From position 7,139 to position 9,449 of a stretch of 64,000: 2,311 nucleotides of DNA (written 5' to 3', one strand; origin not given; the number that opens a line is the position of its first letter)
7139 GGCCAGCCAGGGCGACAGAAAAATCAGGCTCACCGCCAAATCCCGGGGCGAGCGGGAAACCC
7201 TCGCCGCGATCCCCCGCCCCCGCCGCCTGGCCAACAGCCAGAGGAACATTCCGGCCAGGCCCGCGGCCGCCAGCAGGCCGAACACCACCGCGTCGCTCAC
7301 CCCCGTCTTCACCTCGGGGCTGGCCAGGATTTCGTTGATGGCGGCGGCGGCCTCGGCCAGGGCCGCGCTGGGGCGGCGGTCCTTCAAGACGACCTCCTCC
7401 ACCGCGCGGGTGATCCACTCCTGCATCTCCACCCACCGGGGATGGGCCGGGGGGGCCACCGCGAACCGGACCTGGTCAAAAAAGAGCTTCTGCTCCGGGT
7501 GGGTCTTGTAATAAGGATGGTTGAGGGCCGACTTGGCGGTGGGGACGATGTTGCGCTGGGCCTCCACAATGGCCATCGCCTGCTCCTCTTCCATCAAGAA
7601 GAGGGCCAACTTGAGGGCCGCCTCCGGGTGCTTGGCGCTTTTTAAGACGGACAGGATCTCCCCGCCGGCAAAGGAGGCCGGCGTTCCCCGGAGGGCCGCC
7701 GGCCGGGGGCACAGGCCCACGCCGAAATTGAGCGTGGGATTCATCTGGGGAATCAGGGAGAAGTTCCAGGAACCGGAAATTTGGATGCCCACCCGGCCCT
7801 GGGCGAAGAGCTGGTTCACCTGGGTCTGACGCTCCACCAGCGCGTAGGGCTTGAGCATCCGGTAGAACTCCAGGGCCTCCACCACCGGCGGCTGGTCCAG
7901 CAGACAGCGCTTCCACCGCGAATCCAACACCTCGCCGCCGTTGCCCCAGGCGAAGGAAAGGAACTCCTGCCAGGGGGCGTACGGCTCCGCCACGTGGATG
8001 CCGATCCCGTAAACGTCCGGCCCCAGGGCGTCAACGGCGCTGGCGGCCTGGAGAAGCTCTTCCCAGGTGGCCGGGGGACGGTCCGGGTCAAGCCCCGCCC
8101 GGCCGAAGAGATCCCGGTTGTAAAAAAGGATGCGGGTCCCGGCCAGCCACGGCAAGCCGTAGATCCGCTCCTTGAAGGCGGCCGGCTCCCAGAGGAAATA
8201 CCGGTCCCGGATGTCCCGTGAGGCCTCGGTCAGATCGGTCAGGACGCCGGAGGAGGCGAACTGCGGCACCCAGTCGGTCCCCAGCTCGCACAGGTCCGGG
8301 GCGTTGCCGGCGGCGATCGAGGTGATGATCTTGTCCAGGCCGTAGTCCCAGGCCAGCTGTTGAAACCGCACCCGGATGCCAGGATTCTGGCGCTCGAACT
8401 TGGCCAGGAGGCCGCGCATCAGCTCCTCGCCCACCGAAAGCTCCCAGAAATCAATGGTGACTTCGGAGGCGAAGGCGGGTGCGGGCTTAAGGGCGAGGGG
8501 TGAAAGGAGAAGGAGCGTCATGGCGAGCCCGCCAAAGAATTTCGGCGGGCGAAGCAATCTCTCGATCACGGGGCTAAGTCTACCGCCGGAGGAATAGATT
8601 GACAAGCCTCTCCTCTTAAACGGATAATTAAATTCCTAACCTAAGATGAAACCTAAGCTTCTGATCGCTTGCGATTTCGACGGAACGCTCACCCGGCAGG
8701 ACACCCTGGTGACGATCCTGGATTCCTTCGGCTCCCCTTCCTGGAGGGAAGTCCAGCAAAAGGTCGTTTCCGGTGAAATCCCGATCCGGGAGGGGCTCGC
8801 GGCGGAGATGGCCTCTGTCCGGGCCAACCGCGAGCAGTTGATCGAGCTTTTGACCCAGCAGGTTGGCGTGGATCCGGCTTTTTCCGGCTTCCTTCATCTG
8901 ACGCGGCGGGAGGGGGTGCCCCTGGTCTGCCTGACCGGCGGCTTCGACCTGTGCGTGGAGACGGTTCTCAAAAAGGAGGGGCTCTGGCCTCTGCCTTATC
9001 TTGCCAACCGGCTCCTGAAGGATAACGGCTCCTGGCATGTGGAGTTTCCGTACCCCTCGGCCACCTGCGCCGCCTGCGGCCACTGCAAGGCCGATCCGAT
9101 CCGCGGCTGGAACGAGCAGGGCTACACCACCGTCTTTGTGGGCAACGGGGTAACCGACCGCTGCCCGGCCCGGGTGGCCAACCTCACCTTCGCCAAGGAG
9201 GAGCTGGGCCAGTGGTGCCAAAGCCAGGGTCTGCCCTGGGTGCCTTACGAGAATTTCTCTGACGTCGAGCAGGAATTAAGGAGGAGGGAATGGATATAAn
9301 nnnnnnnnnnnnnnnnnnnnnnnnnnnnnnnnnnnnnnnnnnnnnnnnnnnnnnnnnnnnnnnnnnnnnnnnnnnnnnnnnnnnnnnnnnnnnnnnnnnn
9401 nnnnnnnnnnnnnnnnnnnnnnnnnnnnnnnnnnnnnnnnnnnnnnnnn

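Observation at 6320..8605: Solute-binding protein fused in-frame to its MalF-type permease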

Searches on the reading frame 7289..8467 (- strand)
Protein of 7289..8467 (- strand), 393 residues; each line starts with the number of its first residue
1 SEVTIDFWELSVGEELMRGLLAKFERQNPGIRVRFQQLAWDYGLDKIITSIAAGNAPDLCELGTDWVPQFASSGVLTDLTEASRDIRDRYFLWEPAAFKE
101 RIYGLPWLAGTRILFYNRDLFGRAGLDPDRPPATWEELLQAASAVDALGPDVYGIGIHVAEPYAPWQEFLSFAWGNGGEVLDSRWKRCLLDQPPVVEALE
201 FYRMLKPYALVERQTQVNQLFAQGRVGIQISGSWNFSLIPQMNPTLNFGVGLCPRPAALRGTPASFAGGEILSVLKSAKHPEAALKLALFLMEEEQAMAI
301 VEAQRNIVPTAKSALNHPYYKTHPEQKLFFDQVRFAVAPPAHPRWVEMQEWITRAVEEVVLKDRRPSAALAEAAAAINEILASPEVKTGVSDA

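Call 21: search_solved_structures(query=window:7289-8467:-, max_evalue=0.00001)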
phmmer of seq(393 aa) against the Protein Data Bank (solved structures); distinct sequences matched with E-value up to 0.00001: 515 (the best 60 are shown).
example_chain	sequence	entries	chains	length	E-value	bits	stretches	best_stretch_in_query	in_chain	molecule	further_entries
5ci5_A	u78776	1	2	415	8.6e-50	172.9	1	15-382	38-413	Extracellular solute-binding protein family 1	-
3uor_A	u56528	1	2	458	5.6e-38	134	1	3-383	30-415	ABC transporter sugar binding protein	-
9xf5_A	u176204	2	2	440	3.3e-34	121.6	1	3-381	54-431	ABC transporter substrate-binding protein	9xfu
5ysb_A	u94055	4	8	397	2.4e-33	118.8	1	5-359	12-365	Lin1841 protein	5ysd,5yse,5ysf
4r9f_A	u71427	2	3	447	7.2e-32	113.9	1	20-321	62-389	MBP1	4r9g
4qrz_A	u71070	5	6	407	7.9e-32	113.8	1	2-377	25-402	ABC-TYPE SUGAR TRANSPORTER | ABC transporter, substrate binding protein (Sugar)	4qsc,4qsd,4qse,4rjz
5f7v_A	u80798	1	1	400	9.9e-28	100.3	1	16-380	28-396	Lmo0181 protein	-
7x0i_A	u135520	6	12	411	1.5e-25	93.1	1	20-347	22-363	CbpB | CpbB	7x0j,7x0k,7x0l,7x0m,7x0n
6rjy_A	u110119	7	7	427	6.4e-25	91.1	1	17-311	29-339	Arabino-oligosaccharids-binding protein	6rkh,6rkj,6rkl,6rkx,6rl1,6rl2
8art_A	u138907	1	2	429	1.1e-23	87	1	3-315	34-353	Putative secreted maltose-binding protein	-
6dtq_A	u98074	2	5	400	4.8e-22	81.6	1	15-365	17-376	maltose-binding protein MalE3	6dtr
7c71_A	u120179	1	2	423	2.8e-21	79.1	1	15-351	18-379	Sugar ABC transporter, periplasmic sugar-binding protein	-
7c63_A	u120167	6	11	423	5.1e-21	78.2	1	15-351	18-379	Sugar ABC transporter, periplasmic sugar-binding protein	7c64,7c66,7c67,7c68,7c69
7c6f_A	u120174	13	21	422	6.3e-21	77.9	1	15-351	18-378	Sugar ABC transporter, periplasmic sugar-binding protein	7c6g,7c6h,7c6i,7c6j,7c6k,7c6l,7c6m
3jzj_A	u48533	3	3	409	3.4e-20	75.5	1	4-379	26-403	Acarbose/maltose binding protein GacH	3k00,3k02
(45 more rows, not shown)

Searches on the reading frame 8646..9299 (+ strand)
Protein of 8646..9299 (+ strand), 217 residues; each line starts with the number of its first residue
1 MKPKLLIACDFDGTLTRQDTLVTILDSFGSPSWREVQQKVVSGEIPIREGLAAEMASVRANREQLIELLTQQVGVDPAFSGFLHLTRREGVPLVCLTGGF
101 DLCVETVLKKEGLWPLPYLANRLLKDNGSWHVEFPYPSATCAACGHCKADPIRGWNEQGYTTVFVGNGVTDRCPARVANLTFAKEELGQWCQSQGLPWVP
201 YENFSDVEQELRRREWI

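Call 12: search_protein_families(library=pfam, proteins=[window:8646-9299:+], max_evalue=0.01)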
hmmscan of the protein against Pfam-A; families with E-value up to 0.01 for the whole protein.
window:8646-9299:+ (217 aa): 2 families
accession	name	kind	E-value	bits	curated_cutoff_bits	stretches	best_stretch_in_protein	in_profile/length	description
PF12710.13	HAD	-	1.8e-12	48.5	27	1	7-173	1-186/189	haloacid dehalogenase-like hydrolase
PF00702.32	Hydrolase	-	0.0036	18.2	26.4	0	6-171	3-183/191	haloacid dehalogenase-like hydrolase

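Call 51: search_protein_families(library=ncbifam, proteins=[window:8646-9299:+], max_evalue=0.001)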
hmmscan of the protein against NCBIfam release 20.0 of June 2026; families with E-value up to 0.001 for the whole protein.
window:8646-9299:+ (217 aa): 6 families
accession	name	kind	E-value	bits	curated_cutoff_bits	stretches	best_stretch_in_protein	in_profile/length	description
NF007103.0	PRK09552.1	equivalog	4.5e-36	124.6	292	1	4-213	3-214/220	2-hydroxy-3-keto-5-methylthiopentenyl-1-phosphate phosphatase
TIGR03333.1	salvage_mtnX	equivalog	4.1e-32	111.9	303.2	1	7-213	2-210/214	2-hydroxy-3-keto-5-methylthiopentenyl-1-phosphate phosphatase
TIGR01489.1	DKMTPPase-SF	subfamily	4.1e-23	82.4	81.55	1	4-185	1-188/188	MtnX-like HAD-IB family phosphatase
TIGR01488.1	HAD-SF-IB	subfamily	4.4e-23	82.1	45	1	6-176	1-175/177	HAD-IB family phosphatase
TIGR00338.1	serB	equivalog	1.9e-07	30.9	144.15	1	4-182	14-191/219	phosphoserine phosphatase SerB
TIGR01490.1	HAD-SF-IB-hyp1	subfamily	0.00076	19.8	98.3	0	10-63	5-58/202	HAD-IB family hydrolase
